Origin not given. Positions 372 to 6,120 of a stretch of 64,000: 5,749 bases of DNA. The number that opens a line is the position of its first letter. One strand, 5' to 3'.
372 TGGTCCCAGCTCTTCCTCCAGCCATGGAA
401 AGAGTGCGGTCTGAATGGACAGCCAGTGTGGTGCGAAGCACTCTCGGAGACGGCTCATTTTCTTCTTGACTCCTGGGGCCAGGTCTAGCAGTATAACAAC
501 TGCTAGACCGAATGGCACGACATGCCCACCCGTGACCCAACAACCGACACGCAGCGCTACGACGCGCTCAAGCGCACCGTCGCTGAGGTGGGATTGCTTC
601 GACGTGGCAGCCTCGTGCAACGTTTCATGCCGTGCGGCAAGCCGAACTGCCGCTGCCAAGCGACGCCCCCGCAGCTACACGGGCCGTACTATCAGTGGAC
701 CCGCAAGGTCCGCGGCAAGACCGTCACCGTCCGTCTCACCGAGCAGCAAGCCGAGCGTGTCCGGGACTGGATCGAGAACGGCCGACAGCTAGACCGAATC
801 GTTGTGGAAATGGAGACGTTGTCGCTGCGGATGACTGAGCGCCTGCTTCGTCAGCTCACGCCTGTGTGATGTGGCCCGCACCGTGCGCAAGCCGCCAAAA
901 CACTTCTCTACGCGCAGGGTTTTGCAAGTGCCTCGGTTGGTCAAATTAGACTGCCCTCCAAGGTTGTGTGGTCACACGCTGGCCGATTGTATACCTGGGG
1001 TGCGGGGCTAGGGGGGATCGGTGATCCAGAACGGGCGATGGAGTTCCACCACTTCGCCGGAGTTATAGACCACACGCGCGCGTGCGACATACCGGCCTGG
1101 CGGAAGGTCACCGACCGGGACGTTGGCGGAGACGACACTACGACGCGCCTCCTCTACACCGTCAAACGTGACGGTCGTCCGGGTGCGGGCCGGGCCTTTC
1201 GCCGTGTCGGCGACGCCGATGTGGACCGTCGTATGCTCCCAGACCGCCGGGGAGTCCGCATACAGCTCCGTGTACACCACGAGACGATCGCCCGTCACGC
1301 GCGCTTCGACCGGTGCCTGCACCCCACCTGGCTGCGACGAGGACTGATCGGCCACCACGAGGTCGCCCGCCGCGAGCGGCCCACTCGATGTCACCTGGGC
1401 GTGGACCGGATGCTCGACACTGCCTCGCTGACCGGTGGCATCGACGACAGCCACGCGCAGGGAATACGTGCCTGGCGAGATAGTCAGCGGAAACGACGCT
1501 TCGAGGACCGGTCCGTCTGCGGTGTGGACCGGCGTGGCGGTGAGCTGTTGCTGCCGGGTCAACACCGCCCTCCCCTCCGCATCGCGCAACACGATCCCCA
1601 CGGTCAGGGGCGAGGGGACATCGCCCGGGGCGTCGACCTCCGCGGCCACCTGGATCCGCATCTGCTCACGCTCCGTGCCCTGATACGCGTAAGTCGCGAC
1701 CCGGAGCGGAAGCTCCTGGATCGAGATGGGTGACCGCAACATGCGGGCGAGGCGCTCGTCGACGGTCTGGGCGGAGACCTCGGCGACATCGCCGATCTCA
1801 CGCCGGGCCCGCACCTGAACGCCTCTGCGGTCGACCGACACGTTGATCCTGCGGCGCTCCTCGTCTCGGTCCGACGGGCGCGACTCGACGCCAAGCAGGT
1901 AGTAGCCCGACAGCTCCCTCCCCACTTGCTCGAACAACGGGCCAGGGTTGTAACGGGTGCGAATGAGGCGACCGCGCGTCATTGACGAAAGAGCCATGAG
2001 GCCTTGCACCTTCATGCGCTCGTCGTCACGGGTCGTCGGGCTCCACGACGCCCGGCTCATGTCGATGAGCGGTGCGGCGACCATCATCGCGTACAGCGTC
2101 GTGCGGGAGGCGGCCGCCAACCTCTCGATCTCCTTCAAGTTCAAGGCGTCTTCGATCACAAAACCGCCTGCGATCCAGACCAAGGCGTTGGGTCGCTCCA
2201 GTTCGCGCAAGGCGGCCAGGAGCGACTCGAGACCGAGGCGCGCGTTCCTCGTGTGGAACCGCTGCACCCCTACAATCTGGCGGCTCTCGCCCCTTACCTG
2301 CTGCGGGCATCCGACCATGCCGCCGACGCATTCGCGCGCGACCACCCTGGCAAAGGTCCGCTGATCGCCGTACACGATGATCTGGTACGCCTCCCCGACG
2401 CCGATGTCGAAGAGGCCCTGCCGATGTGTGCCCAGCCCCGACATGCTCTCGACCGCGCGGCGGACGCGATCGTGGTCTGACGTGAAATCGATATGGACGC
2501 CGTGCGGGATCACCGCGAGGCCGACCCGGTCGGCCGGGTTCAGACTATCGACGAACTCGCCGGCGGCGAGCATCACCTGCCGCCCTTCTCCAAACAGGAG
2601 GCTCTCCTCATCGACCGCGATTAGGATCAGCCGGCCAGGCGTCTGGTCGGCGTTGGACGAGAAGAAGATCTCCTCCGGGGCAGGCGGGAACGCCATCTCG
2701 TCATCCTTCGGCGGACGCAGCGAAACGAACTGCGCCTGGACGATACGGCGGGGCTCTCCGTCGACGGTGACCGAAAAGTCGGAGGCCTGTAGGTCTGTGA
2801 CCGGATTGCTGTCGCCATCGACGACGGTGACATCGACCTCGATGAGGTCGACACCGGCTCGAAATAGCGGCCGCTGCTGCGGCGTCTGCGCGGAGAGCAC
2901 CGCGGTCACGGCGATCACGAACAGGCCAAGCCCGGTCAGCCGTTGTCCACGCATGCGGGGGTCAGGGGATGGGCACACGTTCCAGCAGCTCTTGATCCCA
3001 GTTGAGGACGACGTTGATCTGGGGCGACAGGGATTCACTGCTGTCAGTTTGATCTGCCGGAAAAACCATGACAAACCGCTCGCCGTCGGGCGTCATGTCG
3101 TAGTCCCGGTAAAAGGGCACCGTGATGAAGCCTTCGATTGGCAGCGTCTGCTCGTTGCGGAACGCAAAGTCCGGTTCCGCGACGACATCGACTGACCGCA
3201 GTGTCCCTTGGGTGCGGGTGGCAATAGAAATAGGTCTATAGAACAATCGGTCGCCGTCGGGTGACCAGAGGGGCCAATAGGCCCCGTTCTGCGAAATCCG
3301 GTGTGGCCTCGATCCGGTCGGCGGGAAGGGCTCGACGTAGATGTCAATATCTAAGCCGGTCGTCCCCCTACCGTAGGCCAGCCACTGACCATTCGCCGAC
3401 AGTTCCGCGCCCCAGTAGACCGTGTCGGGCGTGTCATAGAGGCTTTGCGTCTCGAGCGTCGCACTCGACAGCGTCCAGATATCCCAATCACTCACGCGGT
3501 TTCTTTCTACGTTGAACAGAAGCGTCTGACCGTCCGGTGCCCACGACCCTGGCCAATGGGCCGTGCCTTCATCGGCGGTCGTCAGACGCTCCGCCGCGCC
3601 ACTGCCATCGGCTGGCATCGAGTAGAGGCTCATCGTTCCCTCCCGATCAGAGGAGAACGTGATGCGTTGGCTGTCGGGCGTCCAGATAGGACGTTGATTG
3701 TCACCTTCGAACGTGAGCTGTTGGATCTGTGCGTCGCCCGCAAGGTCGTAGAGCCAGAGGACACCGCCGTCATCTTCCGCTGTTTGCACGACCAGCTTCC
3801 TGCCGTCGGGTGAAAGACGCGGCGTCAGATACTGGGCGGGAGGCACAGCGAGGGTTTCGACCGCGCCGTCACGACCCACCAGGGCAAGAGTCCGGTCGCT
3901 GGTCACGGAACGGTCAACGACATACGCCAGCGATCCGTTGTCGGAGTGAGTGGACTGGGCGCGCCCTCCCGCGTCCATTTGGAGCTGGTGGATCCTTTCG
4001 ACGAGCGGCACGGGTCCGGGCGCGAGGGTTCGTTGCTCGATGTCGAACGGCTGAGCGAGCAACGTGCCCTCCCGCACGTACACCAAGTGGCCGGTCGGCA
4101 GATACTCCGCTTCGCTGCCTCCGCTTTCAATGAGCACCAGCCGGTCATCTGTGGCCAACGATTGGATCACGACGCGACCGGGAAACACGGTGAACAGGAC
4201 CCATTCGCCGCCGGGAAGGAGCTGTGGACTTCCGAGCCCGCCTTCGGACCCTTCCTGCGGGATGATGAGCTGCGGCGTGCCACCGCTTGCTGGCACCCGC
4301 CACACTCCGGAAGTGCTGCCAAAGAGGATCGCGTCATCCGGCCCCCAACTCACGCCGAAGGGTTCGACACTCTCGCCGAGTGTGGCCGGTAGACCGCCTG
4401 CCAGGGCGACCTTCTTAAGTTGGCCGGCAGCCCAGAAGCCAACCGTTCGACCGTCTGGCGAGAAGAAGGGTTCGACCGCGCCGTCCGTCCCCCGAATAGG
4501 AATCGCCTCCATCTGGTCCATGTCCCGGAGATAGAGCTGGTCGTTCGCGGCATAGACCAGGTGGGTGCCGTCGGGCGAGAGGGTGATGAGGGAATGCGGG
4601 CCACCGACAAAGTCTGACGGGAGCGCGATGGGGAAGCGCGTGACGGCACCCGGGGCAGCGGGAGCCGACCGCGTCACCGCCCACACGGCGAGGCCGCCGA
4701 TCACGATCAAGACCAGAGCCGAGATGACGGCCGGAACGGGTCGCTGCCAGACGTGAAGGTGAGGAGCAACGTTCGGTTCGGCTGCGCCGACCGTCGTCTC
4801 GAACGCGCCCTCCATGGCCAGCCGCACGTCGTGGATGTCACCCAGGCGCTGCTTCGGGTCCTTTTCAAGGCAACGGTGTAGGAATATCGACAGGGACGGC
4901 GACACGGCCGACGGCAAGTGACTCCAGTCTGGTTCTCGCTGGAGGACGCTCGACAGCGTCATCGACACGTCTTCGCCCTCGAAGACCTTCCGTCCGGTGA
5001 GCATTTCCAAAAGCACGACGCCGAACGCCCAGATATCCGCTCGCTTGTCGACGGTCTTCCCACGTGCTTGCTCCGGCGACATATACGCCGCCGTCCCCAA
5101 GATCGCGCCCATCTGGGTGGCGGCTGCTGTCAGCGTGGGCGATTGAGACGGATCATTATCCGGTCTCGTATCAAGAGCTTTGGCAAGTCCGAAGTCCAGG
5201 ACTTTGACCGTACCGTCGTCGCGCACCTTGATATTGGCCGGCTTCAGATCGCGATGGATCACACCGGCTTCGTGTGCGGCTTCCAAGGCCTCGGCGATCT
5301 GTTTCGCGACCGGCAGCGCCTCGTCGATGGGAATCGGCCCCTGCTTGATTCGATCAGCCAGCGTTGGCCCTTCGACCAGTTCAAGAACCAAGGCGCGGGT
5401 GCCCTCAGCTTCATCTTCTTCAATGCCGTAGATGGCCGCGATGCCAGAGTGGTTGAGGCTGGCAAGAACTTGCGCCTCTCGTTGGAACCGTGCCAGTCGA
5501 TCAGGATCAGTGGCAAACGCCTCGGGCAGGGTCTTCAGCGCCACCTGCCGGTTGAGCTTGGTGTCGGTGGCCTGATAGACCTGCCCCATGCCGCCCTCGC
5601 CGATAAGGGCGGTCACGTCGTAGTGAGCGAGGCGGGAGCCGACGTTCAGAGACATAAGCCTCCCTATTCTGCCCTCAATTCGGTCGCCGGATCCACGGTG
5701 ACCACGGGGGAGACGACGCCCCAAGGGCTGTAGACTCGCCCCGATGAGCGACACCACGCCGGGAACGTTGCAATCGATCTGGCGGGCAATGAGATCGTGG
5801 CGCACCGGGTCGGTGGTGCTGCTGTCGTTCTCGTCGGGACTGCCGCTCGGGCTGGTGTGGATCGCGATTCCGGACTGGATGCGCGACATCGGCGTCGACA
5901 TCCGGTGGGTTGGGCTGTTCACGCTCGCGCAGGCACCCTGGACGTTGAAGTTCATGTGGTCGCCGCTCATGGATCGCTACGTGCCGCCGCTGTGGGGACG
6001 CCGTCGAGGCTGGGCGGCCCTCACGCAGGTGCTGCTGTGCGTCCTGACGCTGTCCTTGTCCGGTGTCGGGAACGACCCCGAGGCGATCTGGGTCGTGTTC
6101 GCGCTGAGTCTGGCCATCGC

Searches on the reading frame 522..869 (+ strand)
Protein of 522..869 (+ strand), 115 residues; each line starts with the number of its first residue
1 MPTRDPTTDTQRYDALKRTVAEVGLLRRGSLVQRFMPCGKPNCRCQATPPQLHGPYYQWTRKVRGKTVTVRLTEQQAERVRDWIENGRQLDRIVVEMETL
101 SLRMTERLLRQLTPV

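Call 74: search_protein_families(library=pfam, proteins=[window:522-869:+], max_evalue=0.001)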
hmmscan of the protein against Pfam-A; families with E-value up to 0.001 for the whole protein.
window:522-869:+ (115 aa): 1 family
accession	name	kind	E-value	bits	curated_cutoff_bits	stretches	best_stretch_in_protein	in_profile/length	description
PF20586.3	DUF6788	-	4.5e-33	113.9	27.2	1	10-106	5-101/103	Family of unknown function (DUF6788)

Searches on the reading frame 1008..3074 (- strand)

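Call 51: search_protein_families(library=pfam, proteins=[window:1008-3074:-], max_evalue=0.001)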
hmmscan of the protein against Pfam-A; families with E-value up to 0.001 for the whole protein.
window:1008-3074:- (688 aa): 1 family
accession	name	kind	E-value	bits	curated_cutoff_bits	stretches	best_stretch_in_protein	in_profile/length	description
PF14524.12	Wzt_C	-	1.3e-05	25.6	30.4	1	474-551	34-112/143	Wzt C-terminal domain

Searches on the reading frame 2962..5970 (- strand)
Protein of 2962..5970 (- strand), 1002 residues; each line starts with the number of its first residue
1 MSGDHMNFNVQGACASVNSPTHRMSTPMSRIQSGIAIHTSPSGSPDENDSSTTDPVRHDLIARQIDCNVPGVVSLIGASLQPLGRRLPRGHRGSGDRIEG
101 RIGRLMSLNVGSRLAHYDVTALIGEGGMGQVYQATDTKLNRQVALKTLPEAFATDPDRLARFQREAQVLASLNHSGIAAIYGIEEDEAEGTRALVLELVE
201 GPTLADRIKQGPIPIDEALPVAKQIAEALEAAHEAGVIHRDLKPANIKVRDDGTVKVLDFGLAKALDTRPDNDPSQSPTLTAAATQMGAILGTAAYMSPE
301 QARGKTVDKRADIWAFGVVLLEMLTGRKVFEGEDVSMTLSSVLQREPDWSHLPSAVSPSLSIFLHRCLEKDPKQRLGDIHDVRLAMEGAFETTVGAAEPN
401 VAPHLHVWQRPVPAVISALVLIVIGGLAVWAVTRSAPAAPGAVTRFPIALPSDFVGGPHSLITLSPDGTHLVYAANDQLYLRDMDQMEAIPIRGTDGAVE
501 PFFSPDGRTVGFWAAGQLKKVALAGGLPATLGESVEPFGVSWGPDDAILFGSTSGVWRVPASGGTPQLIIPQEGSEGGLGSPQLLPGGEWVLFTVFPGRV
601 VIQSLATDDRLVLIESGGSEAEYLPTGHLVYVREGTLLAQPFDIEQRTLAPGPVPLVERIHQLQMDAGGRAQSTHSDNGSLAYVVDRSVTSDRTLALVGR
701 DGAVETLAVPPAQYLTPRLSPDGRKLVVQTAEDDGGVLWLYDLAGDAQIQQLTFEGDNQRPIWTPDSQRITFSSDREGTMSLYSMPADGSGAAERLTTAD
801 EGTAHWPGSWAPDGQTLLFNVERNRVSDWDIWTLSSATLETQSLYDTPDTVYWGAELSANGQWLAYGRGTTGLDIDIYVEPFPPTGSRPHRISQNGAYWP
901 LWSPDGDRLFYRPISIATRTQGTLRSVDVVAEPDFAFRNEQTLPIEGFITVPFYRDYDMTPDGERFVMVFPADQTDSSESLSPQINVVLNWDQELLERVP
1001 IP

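Call 51: search_protein_families(library=pfam, proteins=[window:2962-5970:-], max_evalue=0.001)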
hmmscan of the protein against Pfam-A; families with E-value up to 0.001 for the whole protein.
window:2962-5970:- (1002 aa): 7 families
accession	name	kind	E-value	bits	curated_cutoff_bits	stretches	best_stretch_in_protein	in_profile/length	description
PF00069.31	Pkinase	-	1e-52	179.6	31.7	1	117-377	1-253/263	Protein kinase domain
PF07714.23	PK_Tyr_Ser-Thr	-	1.4e-34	120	23.1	1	121-375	5-248/258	Protein tyrosine and serine/threonine kinase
PF07676.18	PD40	-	3.2e-22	78.3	20.9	1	753-783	6-37/38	WD40-like Beta Propeller Repeat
PF03109.22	ABC1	-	4.1e-07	29.8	22.9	1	189-269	140-220/244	ABC1 atypical kinase-like domain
PF01636.29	APH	-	1.2e-06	28.9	23.2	0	221-264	154-198/239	Phosphotransferase enzyme family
PF00930.27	DPPIV_N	-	9.3e-06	25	22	0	458-490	44-76/354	Dipeptidyl peptidase IV (DPP IV) N-terminal region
PF25174.1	Beta-prop_THOC3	-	4.7e-05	23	305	0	720-867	55-189/272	THOC3 beta-propeller domain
